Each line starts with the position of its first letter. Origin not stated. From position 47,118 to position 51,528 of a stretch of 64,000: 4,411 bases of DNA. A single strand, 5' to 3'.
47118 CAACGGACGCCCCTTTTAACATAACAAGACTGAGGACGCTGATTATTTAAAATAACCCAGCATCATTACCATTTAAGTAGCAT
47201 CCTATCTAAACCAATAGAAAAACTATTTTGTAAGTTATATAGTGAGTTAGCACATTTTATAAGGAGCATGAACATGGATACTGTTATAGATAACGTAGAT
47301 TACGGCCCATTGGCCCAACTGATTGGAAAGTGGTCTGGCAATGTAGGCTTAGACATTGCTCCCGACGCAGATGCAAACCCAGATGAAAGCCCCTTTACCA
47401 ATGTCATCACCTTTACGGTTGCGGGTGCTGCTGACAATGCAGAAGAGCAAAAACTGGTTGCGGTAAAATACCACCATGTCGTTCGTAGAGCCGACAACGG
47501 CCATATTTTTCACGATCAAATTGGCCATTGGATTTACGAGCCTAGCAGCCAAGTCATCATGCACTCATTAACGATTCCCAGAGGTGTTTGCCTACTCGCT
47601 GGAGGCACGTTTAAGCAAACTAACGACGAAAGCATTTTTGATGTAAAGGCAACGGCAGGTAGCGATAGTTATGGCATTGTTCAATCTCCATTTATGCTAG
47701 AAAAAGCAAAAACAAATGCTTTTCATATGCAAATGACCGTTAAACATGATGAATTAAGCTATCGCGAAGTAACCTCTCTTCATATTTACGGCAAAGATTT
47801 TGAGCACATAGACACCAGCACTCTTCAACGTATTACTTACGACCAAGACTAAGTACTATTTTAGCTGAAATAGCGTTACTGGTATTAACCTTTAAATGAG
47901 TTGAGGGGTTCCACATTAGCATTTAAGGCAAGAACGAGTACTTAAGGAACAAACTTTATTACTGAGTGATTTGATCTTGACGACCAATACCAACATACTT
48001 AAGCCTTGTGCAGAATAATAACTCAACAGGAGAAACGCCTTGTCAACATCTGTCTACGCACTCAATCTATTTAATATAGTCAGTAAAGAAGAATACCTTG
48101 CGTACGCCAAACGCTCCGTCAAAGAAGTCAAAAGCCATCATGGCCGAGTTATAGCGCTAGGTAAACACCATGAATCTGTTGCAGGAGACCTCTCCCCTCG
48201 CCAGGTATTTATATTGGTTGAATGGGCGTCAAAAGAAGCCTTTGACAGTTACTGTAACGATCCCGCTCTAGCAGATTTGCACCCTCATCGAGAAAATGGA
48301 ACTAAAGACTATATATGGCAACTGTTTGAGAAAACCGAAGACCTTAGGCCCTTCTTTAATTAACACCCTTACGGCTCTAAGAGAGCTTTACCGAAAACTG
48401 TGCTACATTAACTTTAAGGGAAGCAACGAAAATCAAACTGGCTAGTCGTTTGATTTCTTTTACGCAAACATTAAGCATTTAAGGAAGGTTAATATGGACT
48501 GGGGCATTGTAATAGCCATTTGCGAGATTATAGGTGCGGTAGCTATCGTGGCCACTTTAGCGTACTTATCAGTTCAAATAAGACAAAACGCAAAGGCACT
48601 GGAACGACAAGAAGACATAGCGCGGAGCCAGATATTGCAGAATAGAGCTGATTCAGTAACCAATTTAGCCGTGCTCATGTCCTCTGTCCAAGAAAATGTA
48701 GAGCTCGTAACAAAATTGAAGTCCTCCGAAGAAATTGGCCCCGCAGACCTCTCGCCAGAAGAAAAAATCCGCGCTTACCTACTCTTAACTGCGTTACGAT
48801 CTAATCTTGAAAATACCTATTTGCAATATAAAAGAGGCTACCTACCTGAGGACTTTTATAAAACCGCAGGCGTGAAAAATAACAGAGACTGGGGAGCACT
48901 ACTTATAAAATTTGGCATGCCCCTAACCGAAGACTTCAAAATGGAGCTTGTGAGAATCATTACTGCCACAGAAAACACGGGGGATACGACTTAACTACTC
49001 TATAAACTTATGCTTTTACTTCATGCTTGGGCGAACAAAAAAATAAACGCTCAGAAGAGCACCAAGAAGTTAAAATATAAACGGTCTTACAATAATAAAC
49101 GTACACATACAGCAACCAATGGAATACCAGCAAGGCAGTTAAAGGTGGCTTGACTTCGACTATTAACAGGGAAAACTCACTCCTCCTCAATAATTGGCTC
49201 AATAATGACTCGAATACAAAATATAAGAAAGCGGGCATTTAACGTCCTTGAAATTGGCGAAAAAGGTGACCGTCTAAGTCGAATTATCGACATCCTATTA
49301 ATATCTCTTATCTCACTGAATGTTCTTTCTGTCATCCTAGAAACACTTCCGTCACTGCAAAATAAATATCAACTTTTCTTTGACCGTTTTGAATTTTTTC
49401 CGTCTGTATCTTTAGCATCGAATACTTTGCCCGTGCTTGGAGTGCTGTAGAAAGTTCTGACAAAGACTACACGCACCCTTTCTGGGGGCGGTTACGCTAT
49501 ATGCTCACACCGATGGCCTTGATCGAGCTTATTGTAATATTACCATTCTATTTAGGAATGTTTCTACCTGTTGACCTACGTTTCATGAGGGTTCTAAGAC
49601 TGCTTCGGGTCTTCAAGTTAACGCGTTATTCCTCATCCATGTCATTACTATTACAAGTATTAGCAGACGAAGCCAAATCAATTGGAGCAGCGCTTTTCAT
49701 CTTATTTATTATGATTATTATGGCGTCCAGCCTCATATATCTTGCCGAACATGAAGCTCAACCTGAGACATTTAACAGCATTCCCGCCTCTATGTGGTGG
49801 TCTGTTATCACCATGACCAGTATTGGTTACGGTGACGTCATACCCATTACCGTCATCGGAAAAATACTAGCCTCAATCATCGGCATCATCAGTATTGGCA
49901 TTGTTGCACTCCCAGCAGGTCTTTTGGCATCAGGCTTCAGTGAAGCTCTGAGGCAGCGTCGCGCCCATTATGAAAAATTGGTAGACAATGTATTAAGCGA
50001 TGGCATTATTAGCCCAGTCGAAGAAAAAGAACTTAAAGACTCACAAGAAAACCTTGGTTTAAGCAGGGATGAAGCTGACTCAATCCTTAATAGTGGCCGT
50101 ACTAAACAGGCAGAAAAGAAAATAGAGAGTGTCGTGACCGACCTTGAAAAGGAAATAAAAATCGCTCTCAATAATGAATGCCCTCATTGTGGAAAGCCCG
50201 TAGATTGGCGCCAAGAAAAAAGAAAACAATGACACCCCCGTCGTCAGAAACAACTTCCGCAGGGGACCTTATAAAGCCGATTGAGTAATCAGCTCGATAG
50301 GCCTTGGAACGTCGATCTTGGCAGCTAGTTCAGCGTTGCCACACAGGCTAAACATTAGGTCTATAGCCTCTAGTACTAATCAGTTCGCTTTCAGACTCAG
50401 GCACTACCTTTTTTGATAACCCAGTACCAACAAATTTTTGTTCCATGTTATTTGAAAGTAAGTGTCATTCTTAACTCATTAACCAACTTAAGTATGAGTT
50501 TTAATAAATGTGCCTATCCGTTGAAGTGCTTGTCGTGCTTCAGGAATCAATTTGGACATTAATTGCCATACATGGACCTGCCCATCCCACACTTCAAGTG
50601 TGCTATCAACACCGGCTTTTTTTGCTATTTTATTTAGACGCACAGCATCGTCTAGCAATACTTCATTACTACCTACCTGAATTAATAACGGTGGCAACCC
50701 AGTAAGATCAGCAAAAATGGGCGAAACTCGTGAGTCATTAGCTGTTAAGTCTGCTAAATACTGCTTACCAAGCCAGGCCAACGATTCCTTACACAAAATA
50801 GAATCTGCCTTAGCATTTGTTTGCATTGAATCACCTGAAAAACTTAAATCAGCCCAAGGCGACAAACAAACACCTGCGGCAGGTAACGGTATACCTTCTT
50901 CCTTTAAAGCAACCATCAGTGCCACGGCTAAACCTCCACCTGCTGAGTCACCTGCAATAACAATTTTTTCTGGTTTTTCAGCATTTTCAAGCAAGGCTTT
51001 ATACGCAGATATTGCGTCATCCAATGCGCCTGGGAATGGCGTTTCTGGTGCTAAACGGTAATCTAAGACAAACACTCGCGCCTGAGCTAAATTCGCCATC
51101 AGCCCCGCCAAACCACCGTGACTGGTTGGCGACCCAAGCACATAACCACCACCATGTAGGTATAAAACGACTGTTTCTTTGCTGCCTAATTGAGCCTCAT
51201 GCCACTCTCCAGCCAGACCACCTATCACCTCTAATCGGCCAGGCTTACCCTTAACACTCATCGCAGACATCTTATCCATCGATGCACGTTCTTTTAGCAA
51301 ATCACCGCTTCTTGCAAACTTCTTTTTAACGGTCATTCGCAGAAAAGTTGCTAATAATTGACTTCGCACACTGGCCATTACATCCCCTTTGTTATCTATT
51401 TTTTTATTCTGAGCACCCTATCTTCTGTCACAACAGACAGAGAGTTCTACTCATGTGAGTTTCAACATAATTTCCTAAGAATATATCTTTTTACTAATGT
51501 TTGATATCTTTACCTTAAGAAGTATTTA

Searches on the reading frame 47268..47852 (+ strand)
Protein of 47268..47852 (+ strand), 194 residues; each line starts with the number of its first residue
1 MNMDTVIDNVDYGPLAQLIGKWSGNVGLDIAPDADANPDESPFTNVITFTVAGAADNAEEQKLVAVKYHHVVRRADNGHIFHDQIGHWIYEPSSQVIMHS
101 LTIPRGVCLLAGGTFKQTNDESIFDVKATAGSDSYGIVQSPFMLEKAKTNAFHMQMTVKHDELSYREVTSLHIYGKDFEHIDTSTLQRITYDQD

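Call 42: search_protein_families(library=ncbifam, proteins=[window:47268-47852:+], max_evalue=0.00001)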
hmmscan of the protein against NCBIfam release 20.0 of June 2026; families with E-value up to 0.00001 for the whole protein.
window:47268-47852:+ (194 aa): 1 family
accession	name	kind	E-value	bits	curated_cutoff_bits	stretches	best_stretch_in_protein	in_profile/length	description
NF040572.1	heme_bind_FMP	domain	6.7e-25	88.3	150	2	12-125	1-139/273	heme-binding protein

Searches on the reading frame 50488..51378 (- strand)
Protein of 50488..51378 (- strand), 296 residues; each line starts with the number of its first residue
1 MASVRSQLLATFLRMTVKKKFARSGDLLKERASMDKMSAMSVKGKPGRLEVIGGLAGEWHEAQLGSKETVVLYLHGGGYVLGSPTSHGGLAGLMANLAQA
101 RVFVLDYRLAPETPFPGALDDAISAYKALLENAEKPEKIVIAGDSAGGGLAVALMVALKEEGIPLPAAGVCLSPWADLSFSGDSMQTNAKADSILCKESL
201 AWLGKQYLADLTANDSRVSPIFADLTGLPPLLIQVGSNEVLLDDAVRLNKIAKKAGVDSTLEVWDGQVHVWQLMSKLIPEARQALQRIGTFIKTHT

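Call 62: search_protein_families(library=pfam, proteins=[window:50488-51378:-], max_evalue=0.00001)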
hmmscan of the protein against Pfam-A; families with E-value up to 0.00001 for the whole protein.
window:50488-51378:- (296 aa): 3 families
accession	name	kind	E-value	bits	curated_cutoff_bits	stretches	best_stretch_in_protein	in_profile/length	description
PF07859.19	Abhydrolase_3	-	3.9e-56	190.6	25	1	71-272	1-209/210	alpha/beta hydrolase fold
PF10340.15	Say1_Mug180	-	4.1e-16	59.3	21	1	69-211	123-273/374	Steryl acetyl hydrolase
PF20434.5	BD-FAE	-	3.7e-12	46.6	26.8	1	66-161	11-111/215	BD-FAE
